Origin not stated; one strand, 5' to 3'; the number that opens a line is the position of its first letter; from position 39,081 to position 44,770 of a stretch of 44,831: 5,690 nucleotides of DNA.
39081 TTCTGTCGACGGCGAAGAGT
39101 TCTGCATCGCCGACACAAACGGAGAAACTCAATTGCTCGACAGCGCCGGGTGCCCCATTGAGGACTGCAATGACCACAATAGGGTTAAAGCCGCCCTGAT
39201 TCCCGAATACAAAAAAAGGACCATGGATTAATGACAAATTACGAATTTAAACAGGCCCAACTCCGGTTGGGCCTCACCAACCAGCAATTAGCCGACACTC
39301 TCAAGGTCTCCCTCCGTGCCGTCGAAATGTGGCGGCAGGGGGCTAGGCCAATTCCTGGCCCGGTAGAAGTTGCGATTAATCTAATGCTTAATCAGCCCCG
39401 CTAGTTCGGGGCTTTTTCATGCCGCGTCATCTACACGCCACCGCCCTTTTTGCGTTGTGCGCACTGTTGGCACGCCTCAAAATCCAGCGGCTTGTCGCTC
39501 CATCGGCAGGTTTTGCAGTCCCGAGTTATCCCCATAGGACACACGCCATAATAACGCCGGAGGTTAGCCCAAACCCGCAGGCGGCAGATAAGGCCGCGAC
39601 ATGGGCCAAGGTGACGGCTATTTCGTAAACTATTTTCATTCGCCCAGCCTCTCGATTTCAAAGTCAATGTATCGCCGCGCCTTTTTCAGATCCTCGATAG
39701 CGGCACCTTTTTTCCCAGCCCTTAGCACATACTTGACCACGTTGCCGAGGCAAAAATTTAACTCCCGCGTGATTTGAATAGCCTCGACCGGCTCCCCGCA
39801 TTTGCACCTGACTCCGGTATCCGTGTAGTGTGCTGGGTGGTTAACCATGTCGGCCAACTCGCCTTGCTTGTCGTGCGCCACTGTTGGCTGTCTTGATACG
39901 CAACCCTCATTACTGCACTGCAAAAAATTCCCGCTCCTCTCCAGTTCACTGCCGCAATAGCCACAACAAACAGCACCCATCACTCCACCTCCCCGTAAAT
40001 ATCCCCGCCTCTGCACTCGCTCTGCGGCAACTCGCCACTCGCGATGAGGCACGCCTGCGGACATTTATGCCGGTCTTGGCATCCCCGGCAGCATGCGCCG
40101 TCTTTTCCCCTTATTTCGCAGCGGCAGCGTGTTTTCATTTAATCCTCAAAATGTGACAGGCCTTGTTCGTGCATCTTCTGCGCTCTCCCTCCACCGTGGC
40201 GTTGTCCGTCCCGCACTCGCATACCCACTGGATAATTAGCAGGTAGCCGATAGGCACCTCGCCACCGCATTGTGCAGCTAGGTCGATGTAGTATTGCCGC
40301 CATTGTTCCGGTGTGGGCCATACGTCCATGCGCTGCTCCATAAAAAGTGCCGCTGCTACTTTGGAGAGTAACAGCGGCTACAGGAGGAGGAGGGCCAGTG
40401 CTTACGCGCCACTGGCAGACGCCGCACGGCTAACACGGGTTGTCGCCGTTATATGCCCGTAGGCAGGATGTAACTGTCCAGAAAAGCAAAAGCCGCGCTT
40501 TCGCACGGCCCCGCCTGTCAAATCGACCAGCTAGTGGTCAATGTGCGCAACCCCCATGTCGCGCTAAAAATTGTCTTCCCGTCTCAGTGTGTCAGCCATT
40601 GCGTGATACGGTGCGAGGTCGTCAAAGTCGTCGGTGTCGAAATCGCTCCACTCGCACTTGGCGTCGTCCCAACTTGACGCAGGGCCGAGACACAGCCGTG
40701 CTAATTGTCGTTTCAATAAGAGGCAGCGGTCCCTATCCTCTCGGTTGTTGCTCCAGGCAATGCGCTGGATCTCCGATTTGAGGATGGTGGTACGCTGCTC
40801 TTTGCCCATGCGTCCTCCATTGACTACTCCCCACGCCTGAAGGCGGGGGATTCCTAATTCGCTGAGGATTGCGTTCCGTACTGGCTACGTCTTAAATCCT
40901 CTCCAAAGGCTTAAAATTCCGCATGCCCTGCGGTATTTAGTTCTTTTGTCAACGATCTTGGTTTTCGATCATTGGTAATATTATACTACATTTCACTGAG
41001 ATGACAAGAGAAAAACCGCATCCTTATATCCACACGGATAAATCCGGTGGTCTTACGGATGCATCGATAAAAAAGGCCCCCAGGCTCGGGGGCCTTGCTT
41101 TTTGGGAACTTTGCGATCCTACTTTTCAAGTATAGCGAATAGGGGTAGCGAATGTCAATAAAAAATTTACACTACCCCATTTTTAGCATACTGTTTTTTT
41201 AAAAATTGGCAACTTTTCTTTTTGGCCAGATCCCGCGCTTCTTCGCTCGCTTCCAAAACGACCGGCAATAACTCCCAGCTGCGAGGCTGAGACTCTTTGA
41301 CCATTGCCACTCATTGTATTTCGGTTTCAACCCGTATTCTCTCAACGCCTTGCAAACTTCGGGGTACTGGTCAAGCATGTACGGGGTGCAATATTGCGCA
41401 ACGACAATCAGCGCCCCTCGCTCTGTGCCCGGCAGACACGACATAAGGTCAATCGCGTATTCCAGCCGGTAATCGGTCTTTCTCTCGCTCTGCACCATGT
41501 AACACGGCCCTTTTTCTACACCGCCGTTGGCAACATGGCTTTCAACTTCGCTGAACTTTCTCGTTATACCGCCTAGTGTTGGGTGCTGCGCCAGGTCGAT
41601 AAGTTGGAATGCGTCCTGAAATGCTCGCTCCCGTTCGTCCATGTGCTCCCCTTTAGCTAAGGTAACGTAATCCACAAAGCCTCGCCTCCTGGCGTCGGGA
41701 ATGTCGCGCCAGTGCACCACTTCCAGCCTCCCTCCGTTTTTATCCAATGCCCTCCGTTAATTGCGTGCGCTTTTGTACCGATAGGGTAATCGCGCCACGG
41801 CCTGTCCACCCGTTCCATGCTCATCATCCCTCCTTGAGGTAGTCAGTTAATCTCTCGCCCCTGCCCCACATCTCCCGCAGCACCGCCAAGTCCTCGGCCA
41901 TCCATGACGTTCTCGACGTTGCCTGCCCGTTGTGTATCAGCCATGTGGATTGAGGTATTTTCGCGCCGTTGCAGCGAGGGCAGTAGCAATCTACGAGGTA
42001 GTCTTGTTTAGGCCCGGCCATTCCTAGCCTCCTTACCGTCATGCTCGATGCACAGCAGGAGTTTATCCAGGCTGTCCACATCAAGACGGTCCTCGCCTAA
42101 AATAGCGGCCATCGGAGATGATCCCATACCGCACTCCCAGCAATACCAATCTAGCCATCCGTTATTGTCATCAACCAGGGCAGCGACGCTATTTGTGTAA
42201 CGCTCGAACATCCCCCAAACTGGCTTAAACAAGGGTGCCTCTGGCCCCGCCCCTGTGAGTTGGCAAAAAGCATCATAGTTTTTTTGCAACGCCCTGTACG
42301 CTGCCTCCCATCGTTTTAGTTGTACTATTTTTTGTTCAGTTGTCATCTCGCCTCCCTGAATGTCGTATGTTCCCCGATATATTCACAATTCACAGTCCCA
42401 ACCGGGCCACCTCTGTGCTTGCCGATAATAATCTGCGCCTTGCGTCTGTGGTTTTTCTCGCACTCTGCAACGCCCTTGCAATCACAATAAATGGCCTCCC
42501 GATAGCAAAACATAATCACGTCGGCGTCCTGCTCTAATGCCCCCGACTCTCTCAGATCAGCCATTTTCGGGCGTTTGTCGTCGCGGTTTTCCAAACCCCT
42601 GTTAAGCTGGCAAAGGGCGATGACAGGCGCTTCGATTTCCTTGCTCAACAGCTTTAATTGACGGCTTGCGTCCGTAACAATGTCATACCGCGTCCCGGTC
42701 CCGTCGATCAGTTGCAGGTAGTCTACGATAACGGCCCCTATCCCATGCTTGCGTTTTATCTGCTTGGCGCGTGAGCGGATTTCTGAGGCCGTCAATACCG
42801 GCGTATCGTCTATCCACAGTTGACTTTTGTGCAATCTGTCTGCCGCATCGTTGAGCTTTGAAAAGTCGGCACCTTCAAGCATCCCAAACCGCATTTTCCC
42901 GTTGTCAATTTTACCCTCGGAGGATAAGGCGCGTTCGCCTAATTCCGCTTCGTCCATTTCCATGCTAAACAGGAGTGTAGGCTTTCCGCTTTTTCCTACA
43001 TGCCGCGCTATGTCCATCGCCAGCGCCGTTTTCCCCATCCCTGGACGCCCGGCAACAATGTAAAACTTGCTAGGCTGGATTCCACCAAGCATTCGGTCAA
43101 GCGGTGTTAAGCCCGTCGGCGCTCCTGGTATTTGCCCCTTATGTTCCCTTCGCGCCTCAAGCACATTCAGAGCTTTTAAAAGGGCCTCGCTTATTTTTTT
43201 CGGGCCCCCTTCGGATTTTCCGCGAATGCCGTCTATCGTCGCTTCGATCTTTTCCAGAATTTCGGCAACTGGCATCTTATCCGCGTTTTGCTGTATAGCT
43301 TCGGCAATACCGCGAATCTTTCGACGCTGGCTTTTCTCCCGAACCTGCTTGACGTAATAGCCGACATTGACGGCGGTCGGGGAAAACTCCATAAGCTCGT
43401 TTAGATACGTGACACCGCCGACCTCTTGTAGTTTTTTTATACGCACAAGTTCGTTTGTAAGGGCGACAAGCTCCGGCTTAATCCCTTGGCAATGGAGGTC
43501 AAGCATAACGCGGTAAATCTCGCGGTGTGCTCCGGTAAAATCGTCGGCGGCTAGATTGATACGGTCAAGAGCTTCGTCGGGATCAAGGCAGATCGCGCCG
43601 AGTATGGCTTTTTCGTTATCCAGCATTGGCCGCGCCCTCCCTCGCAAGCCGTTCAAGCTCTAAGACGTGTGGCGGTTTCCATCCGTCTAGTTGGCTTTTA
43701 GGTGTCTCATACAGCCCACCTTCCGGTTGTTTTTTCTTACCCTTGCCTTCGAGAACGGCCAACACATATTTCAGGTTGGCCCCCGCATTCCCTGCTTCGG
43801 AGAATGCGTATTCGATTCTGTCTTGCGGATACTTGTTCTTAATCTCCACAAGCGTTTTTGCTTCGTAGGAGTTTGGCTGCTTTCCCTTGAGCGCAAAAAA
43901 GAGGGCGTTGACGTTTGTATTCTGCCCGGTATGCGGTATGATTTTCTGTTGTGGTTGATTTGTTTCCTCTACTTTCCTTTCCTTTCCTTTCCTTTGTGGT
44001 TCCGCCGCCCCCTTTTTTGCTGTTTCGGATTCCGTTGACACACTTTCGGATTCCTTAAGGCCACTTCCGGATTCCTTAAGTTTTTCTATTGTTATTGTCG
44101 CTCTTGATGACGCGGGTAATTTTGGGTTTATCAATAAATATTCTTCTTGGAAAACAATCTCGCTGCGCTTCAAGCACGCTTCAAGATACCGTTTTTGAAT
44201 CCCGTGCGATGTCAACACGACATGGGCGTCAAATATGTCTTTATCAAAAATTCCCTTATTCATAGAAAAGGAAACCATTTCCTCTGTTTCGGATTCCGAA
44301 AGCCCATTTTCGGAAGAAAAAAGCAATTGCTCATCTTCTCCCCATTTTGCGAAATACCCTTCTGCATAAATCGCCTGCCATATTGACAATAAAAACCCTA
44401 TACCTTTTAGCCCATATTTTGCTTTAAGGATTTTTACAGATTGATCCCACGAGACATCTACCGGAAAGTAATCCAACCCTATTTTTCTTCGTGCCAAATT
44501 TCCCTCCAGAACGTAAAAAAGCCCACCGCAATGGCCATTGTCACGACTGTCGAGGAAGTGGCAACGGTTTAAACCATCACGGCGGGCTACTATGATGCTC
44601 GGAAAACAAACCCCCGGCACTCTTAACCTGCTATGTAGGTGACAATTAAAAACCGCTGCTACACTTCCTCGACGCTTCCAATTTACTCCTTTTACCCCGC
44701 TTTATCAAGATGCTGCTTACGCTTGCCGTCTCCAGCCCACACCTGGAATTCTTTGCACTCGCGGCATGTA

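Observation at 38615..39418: Self-contained antisense three-gene cassette with anti-CRISPR/anti-defence (acr-aca-like) architecture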

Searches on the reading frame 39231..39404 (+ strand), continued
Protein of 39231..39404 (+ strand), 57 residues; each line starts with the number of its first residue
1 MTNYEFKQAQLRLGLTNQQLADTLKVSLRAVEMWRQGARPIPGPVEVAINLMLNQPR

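Call 92: search_solved_structures(query=A5, max_evalue=10, show_alignments=5)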
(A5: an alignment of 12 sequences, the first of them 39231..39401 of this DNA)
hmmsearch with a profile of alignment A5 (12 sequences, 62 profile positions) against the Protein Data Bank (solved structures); distinct sequences matched with E-value up to 10: 52.
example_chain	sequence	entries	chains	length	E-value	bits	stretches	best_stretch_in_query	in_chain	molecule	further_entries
8tac_A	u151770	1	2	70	1.6e-07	34.4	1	4-39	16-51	DBP48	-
2mez_A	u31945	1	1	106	2.3e-06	30.6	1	6-40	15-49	Multiprotein Bridging Factor (MBP-like)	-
8qnl_A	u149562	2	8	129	0.00046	23.3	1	9-45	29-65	Antitoxin Xre/MbcA/ParS-like toxin-binding domain-containing protein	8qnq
9lx1_A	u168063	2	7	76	0.0015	21.7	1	16-60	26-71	anti-CRISPR-associated protein, Aca7 | anti-CRISPR-associated protein Aca7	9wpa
2x48_A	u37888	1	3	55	0.003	20.7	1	10-34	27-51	CAG38821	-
3d7i_A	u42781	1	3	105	0.0049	20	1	4-30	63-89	carboxymuconolactone decarboxylase family protein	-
7xi5_A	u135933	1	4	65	0.013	18.7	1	4-41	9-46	Transcriptional regulator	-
1sq8_A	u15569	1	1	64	0.013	18.7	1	11-39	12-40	dh434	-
3op9_A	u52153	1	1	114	0.017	18.3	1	9-38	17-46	Pli0006 protein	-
6fkg_C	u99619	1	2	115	0.027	17.6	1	9-46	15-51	Rv1990c (MbcA)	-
3omt_A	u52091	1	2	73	0.037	17.2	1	5-36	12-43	uncharacterized protein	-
1lli_A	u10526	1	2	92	0.073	16.3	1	11-54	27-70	PROTEIN (LAMBDA REPRESSOR)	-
3mlf_A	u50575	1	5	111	0.09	16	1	5-35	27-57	transcriptional regulator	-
9vt3_A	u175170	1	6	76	0.09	16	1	2-24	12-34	Aca3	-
9tv9_A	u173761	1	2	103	0.09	16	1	15-52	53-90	Antitoxin HigA-2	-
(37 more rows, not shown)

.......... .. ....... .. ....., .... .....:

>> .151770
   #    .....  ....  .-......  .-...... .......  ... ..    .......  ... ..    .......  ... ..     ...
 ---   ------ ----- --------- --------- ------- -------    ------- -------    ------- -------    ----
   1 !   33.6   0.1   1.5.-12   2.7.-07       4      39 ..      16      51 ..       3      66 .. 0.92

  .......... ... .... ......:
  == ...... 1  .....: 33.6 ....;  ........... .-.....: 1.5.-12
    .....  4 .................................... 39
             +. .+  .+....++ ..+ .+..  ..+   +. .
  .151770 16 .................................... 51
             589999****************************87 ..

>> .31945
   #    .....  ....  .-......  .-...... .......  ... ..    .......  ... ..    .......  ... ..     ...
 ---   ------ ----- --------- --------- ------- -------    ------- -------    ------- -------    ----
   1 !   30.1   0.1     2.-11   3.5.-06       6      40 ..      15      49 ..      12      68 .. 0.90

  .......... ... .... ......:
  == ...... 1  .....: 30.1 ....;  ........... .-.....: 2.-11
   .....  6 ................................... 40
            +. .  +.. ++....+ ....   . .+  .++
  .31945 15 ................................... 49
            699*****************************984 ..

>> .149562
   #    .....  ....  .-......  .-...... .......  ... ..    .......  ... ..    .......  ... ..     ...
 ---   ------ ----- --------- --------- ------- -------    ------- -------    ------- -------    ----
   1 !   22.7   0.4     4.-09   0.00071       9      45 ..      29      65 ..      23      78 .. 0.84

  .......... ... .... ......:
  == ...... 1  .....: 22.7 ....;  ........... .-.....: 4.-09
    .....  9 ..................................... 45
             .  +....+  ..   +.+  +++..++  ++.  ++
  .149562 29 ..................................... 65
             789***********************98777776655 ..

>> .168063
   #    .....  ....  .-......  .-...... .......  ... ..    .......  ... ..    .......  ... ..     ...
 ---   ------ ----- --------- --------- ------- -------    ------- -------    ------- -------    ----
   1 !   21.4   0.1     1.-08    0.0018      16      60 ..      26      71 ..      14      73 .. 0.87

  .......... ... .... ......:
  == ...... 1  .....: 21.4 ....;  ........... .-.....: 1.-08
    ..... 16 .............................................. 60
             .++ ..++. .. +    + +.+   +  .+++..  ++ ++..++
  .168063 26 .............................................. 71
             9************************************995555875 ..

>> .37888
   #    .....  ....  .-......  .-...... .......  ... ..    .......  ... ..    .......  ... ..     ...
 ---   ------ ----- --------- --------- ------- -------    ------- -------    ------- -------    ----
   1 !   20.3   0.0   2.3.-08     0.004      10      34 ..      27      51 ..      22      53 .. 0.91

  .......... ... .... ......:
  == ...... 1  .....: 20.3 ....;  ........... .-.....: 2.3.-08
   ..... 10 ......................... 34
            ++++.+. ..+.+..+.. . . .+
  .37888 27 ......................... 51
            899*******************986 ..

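Call 98: find_encoding_contigs(protein=P0012, flank=3500, max_places=5)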
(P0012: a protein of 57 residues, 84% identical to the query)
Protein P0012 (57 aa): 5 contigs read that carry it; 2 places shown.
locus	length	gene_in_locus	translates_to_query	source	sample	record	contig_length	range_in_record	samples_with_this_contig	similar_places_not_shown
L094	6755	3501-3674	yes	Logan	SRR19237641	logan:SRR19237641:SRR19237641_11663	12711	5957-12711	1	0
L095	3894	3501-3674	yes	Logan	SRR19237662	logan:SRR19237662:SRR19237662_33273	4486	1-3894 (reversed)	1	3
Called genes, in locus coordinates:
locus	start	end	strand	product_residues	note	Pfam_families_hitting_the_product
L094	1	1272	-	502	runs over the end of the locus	-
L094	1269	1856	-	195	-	-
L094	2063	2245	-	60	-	-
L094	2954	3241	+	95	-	-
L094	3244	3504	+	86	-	-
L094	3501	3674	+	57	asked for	-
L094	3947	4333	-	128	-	-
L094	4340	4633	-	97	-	-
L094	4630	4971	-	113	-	-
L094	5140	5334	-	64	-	-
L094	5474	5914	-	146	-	PF05869:Dam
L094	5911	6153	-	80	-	-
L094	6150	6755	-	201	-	?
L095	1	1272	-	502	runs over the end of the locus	-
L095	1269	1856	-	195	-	-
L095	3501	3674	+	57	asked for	-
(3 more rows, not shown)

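Call 99: find_encoding_contigs(protein=P0020, flank=3500, max_places=3)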
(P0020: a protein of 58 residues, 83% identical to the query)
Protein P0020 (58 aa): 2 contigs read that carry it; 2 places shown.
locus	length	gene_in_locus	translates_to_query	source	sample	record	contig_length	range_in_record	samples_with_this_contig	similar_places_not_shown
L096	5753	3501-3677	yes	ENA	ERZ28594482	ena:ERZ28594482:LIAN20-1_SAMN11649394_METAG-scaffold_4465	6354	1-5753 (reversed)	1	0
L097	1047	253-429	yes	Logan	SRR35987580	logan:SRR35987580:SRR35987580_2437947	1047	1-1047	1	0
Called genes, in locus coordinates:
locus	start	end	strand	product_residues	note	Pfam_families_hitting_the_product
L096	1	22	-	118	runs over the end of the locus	-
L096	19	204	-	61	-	-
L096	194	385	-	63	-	-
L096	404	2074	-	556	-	-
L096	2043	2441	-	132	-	PF01527:HTH_Tnp_1, PF02796:HTH_7 (weak), PF16677:GP3_package, PF13384:HTH_23 (weak), PF13518:HTH_28 (weak)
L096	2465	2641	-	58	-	-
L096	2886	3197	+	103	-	-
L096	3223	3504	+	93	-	-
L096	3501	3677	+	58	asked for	-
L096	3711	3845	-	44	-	-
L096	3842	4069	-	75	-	PF11753:DUF3310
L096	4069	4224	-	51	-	-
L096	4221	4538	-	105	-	-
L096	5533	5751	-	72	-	?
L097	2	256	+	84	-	?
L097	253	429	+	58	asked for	-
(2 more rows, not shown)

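Call 100: find_encoding_contigs(protein=P0013, flank=3500, max_places=3)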
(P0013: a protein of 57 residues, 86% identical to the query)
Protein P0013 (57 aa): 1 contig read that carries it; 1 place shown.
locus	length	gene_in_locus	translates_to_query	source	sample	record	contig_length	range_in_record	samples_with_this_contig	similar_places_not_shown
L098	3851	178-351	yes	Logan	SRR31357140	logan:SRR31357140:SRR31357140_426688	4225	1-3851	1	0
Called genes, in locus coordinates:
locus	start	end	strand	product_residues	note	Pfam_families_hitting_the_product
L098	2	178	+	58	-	?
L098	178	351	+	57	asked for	-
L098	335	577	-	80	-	PF11753:DUF3310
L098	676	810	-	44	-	-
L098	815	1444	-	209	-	-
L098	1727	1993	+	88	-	-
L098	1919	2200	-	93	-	-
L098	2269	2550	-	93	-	-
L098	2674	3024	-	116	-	-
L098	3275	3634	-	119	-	-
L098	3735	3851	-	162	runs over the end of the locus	?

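Call 101: find_encoding_contigs(protein=P0014, flank=3500, max_places=3)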
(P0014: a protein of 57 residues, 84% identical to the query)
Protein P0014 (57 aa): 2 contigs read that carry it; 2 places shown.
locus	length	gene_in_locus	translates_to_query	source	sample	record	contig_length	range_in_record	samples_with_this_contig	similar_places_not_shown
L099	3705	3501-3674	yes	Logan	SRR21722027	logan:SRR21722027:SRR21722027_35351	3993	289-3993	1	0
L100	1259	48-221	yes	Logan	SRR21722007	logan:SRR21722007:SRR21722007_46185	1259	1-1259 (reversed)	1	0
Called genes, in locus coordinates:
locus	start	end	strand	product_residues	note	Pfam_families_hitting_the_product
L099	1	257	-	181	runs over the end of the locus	?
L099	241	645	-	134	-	PF03592:Terminase_2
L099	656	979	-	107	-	-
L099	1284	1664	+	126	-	-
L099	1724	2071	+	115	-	-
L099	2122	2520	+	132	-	-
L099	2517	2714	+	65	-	-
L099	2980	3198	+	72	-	-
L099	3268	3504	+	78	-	-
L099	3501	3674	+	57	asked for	-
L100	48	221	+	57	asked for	-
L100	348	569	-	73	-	PF11753:DUF3310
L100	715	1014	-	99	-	-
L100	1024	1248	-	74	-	-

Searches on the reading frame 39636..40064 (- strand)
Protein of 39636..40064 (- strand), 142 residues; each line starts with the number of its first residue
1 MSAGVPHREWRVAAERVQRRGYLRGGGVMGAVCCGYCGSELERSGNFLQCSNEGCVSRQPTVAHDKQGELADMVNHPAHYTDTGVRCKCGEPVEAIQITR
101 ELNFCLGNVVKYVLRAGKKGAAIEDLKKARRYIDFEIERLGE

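Call 5: search_protein_families(library=pfam, proteins=[window:39636-40064:-], max_evalue=1)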
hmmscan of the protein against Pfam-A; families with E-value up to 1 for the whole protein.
window:39636-40064:- (142 aa): 2 families
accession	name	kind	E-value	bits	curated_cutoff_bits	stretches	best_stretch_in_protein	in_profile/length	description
PF11753.13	DUF3310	-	1.6e-16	60.6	24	1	74-134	1-60/60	Protein of unknwon function (DUF3310)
PF02748.20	PyrI_C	-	0.24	11.7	23.4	1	46-62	4-20/48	Aspartate carbamoyltransferase regulatory chain, metal binding domain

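Call 6: search_protein_families(library=phrogs, proteins=[window:39636-40064:-], max_evalue=1)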
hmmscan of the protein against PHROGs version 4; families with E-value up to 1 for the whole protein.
window:39636-40064:- (142 aa): 30 families (the best 25 are shown)
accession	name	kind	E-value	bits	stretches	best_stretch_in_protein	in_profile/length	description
phrog_2781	-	unknown function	1.7e-30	107.9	1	57-139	160-243/253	-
phrog_236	-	other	1.4e-25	91.8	1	69-141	236-306/431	nucleotide kinase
phrog_11324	-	other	2e-23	84.5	1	71-140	8-71/139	nucleotide kinase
phrog_4897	-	other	1.1e-18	69.1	1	64-140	105-180/186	kinase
phrog_1689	-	other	2.2e-18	68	1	65-141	159-235/243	nucleotide kinase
phrog_4472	-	other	1.3e-15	58.1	1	71-141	11-78/100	nucleotide kinase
phrog_4943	-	unknown function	5.2e-15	57.3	1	59-141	76-160/166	-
phrog_25460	-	unknown function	1.3e-14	55.2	1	89-140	87-140/144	-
phrog_13649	-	unknown function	2.2e-13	51.4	1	72-132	4-58/127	-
phrog_32366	-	unknown function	9.1e-13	49.5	1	71-133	6-62/170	-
phrog_26005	-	unknown function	9.5e-13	49.2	1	60-140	230-306/310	-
phrog_11450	-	unknown function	6.3e-11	42.8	1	71-139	323-387/394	-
phrog_2585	-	other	1.2e-09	39.9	1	58-134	79-161/175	nucleotide kinase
phrog_4824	-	unknown function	2.7e-09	38.1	1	92-134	16-57/128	-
phrog_2387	-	other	6.8e-09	37.1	1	71-140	2-71/147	nucleotide kinase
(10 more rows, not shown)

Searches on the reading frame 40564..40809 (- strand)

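Call 5: search_protein_families(library=pfam, proteins=[window:40564-40809:-], max_evalue=1)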
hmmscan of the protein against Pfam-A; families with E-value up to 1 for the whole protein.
window:40564-40809:- (81 aa): 1 family
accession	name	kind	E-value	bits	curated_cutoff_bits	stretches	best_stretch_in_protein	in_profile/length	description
PF12507.13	HCMV_UL139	-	0.041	14.9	25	1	27-76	36-85/100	Human Cytomegalovirus UL139 protein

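Call 6: search_protein_families(library=phrogs, proteins=[window:40564-40809:-], max_evalue=1)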
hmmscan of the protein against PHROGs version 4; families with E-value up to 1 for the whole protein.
window:40564-40809:- (81 aa): 0 families

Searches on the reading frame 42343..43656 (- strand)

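Call 31: search_protein_families(library=pfam, proteins=[window:42343-43656:-], max_evalue=0.001)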
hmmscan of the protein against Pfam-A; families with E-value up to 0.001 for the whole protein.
window:42343-43656:- (437 aa): 5 families
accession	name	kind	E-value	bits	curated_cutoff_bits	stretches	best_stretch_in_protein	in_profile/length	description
PF03796.21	DnaB_C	-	2e-87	293.2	27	1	178-434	1-254/255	DnaB-like helicase C terminal domain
PF00772.26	DnaB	-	1.2e-19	70.7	23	1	12-107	6-103/103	DnaB-like helicase N terminal domain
PF13481.12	AAA_25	-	6.8e-10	39.3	27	1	183-319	19-157/195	AAA domain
PF06745.19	ATPase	-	3.6e-07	30.2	26.6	1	180-251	2-75/231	KaiC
PF20307.4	divDNAB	-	0.0002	20.6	26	0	180-228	58-109/356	Divergent DnaB-like ATPase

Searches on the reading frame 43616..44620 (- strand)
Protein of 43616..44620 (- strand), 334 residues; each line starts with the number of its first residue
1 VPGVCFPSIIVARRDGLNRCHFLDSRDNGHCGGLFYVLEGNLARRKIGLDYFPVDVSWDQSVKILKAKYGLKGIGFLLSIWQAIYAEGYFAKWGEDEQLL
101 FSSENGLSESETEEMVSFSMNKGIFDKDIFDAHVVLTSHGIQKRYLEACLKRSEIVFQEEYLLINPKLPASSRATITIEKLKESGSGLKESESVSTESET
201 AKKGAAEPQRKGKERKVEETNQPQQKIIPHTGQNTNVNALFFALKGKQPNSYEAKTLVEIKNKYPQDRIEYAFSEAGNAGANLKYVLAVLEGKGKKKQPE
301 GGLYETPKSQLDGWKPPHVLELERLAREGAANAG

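Call 31: search_protein_families(library=pfam, proteins=[window:43616-44620:-], max_evalue=0.001)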
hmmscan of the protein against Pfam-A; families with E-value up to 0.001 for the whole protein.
window:43616-44620:- (334 aa): 1 family
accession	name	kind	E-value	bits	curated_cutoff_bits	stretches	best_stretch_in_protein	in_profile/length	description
PF14297.12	Lin1244_N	-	4.8e-20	72.5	25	1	51-141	1-95/95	Lin1244/Lin1753-like, N-terminal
